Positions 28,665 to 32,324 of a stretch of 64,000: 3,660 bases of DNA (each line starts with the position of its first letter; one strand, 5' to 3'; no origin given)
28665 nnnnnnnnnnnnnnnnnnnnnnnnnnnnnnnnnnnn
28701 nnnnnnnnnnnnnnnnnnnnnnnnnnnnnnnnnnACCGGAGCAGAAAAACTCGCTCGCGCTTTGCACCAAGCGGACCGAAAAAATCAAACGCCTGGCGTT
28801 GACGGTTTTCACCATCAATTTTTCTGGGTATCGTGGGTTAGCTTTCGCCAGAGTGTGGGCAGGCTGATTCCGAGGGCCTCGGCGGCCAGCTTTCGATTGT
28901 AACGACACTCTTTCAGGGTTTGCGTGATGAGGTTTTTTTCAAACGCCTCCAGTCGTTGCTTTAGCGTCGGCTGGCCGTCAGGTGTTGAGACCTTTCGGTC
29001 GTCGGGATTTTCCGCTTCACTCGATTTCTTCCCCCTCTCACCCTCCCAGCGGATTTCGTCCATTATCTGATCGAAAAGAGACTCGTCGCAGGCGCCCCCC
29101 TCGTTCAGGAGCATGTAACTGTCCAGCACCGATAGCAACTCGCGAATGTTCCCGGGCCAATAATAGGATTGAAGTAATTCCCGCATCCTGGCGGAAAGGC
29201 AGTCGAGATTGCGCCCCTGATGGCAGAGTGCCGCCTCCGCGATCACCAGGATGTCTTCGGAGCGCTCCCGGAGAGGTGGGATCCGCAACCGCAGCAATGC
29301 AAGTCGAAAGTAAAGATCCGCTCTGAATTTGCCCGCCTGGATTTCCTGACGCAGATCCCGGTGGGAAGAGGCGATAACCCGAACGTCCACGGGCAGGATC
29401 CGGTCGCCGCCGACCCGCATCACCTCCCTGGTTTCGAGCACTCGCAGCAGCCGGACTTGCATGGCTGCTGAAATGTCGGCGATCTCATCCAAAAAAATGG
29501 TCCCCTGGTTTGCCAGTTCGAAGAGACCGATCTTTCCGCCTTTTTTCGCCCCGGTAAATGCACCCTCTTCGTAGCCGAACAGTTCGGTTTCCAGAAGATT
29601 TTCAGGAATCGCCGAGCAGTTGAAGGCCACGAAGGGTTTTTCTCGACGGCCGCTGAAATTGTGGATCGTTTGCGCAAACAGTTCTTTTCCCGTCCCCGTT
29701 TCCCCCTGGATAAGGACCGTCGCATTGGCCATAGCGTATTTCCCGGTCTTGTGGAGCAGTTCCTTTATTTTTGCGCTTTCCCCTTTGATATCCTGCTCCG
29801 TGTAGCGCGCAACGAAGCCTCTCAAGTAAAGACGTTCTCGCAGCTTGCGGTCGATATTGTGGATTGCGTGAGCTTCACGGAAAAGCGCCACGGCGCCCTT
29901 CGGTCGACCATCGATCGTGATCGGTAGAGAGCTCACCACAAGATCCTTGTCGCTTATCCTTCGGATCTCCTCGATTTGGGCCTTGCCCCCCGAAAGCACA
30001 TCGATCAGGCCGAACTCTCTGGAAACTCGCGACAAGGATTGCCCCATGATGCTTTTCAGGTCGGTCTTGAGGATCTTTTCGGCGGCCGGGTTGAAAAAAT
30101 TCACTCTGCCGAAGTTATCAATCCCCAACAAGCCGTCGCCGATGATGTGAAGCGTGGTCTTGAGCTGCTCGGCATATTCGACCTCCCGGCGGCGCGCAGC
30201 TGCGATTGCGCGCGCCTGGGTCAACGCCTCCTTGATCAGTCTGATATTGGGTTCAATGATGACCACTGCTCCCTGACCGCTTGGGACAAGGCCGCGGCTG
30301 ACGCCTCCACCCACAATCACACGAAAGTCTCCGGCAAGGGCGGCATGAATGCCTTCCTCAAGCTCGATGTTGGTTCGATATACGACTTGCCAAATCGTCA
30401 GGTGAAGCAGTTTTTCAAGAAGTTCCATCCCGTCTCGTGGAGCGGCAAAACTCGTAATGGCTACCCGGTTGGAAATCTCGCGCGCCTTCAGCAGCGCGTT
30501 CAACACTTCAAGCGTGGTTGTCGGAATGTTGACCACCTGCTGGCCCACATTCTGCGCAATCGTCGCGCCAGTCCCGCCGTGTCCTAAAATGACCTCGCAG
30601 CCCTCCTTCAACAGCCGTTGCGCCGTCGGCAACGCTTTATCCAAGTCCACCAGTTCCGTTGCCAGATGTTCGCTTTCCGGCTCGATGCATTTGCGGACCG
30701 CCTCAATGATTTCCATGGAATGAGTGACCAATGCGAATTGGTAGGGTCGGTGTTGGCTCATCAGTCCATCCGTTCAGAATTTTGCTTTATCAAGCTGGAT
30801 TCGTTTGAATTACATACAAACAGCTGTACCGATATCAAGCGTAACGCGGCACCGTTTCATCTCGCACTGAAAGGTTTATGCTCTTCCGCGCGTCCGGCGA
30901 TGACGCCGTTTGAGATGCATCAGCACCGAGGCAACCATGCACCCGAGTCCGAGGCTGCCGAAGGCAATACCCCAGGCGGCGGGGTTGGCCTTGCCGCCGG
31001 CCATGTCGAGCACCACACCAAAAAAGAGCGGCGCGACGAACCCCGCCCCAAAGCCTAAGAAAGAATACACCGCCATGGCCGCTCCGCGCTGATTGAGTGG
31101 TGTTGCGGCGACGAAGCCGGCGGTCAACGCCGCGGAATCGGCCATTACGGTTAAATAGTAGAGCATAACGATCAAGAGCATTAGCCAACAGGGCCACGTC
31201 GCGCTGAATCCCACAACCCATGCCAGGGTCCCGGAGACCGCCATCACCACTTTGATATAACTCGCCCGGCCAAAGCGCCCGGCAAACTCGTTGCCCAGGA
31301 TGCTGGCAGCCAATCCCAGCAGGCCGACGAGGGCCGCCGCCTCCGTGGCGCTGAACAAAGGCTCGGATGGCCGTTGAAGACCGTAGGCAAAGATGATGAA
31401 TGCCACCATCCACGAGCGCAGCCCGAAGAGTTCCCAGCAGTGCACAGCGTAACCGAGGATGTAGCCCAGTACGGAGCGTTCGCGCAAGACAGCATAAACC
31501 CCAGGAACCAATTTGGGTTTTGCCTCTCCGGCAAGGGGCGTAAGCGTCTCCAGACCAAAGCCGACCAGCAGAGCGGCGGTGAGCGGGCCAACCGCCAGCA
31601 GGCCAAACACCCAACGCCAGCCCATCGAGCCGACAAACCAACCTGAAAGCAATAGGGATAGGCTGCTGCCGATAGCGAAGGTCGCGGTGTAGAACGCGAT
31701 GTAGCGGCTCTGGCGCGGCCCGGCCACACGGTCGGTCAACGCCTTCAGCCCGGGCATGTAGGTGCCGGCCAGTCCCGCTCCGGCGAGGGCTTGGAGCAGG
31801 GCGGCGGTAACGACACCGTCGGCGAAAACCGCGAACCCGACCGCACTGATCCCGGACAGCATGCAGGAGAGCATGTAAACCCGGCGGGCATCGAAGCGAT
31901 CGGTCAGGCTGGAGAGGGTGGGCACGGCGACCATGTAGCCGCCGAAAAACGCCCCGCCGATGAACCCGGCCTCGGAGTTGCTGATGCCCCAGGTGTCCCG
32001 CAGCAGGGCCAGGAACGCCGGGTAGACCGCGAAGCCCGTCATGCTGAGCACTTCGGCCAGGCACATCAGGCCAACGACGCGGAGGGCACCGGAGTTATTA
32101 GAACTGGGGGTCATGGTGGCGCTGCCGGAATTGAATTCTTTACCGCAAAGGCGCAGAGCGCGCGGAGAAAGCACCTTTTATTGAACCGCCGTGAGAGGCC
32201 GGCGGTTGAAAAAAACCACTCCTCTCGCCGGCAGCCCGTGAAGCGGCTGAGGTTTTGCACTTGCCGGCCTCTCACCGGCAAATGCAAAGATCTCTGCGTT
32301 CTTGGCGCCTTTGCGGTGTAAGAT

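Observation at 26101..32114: Sigma-54/PrpR-type controlled pair: ACAD-fold protein with no catalytic glutamate plus a class III CoA-transferase (candidate desulfinase-type or other non-redox acyl-CoA chemistry)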

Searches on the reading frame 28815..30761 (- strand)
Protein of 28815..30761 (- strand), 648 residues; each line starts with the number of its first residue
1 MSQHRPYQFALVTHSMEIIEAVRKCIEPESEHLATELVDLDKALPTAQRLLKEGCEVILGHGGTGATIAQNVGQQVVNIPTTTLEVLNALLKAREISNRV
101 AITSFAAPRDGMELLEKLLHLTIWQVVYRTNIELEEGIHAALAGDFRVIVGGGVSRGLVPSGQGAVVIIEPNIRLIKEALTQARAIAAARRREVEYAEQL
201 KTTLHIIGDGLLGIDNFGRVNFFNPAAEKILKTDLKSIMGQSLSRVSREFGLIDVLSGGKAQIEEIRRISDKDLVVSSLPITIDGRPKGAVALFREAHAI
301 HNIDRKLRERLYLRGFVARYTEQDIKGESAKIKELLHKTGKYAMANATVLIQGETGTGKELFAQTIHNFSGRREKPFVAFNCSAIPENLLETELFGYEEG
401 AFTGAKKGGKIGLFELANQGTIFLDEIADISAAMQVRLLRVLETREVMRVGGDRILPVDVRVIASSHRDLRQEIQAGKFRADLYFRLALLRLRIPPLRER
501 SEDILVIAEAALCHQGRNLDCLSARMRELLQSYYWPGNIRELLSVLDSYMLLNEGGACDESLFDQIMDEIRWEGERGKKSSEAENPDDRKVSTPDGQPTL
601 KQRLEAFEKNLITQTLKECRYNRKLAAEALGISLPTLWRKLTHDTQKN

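Call 3: search_protein_families(library=pfam, proteins=[window:28815-30761:-])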
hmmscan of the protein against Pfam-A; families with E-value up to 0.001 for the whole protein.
window:28815-30761:- (648 aa): 8 families
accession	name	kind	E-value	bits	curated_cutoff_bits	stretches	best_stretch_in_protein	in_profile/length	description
PF00158.32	Sigma54_activat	-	1.5e-66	223.7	20.2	1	326-492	2-167/168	Sigma-54 interaction domain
PF06506.16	PrpR_N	-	9e-25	87.6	29.1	1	33-193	7-167/167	Propionate catabolism activator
PF14532.12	Sigma54_activ_2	-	8.5e-24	84.8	25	1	327-497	2-138/138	Sigma-54 interaction domain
PF02954.25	HTH_8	-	1.5e-12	47.5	22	1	604-641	2-39/42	Bacterial regulatory protein, Fis family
PF25601.1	AAA_lid_14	-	1.5e-10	41.2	27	1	498-565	1-72/87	AAA+ ATPase lid domain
PF07724.20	AAA_2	-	1.5e-07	32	27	1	347-475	4-132/166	AAA domain (Cdc48 subfamily)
PF07728.20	AAA_5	-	3.9e-07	30.6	22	1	349-468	2-123/139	AAA domain (dynein-related subfamily)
PF00989.32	PAS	-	1.8e-05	25.1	22.6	1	199-246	2-49/113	PAS fold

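Call 4: search_protein_families(library=ncbifam, proteins=[window:28815-30761:-])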
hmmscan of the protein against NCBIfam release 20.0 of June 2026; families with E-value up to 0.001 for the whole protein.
window:28815-30761:- (648 aa): 29 families (the best 25 are shown)
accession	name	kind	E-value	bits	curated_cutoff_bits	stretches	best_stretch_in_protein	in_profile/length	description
TIGR02329.1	propionate_PrpR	equivalog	4.5e-112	375.3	499.2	1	47-642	47-525/526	propionate catabolism operon regulatory protein PrpR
NF041552.1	TF_PrdR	equivalog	7.1e-107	358.1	795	1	195-642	131-574/577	sigma-54 dependent transcriptional regulator PrdR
NF011953.0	PRK15424.1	equivalog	7.8e-106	354.8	703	2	316-646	212-536/538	propionate catabolism operon regulatory protein PrpR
NF003451.0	PRK05022.1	equivalog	5.4e-85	286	476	1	301-637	166-501/512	nitric oxide reductase transcriptional regulator NorR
TIGR01817.1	nifA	equivalog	1.5e-84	284.7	528.85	1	319-574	192-453/534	nif-specific transcriptional activator NifA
TIGR01818.1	ntrC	equivalog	4e-83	279.8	558.6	1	320-642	131-461/463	nitrogen regulation protein NR(I)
NF038308.1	RNA_repair_RtcR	equivalog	4.7e-82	276.5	650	1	318-638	175-505/530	RNA repair transcriptional activator RtcR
NF050807.1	TransRegFlbDCaul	equivalog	4.5e-80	269.7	750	1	331-644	126-438/454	sigma-54-dependent transcriptional regulator FlbD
NF008469.0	PRK11361.1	equivalog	5.4e-79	266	714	1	314-642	134-452/461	acetoacetate metabolism transcriptional regulator AtoC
TIGR02915.1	PEP_resp_reg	equivalog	1e-78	265.2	502.6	1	315-641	131-439/445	PEP-CTERM-box response regulator transcription factor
TIGR02974.1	phageshock_pspF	equivalog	2.5e-76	257.1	443.55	1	327-637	3-329/336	phage shock protein operon transcriptional activator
NF041906.1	V4R_TF_MobR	exception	1.5e-72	244.8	999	1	318-639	227-539/544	phenol degradation transcriptional regulator MobR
NF041946.1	LuxO_transreg_Vib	equivalog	1.9e-70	237.9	800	1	323-643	133-459/463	quorum-sensing sigma-54 dependent transcriptional regulator LuxO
NF049963.1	RespRegFlgRCampy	domain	2.5e-70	237.5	750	1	321-557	132-371/429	fla regulon two-component system response regulator FlgR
NF008085.0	PRK10820.1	equivalog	2.7e-70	237.4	576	1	180-546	64-430/520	transcriptional regulator TyrR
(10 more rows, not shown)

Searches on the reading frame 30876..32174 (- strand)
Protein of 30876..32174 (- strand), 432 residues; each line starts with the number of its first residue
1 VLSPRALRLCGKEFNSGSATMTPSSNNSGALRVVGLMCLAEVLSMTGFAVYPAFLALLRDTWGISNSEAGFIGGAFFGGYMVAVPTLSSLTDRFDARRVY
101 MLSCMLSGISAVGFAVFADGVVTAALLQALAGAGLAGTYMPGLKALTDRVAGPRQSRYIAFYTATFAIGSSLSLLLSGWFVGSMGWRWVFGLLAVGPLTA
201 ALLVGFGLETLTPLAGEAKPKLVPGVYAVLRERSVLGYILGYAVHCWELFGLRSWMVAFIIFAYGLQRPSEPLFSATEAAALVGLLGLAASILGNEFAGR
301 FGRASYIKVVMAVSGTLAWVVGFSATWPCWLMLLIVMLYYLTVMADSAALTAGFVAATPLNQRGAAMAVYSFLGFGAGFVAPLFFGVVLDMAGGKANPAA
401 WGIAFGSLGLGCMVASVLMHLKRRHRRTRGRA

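Call 3: search_protein_families(library=pfam, proteins=[window:30876-32174:-])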
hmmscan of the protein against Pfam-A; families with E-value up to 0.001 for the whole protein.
window:30876-32174:- (432 aa): 1 family
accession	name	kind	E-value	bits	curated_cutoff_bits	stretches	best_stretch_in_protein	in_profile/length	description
PF07690.21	MFS_1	-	2.2e-31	109.5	33.4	1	38-372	2-337/347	Major Facilitator Superfamily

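Call 4: search_protein_families(library=ncbifam, proteins=[window:30876-32174:-])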
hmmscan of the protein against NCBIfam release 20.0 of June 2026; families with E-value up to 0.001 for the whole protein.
window:30876-32174:- (432 aa): 7 families
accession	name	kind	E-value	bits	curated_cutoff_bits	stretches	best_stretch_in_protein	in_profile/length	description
TIGR00895.1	2A0115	subfamily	7.3e-13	48.2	418.55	1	23-205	8-189/398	aromatic acid/H+ symport family MFS transporter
TIGR00893.1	2A0114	subfamily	3.3e-11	42.8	395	1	58-195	20-156/399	D-galactonate transporter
TIGR00894.1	2A0114euk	subfamily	4.4e-07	28.8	626.45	1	66-195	75-206/465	Na(+)-dependent inorganic phosphate cotransporter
TIGR00880.1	2_A_01_02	superfamily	3.5e-06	27.2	131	1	81-207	12-137/141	multidrug resistance protein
TIGR00881.1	2A0104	subfamily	1.6e-05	24.1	407.75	0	55-392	18-373/379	phosphoglycerate transporter protein PgtP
TIGR00898.1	2A0119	subfamily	5.9e-05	22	550.75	1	74-203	133-258/506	cation transport protein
TIGR00711.1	efflux_EmrB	subfamily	0.00015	20.7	230.2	1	37-193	7-162/485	DHA2 family efflux MFS transporter permease subunit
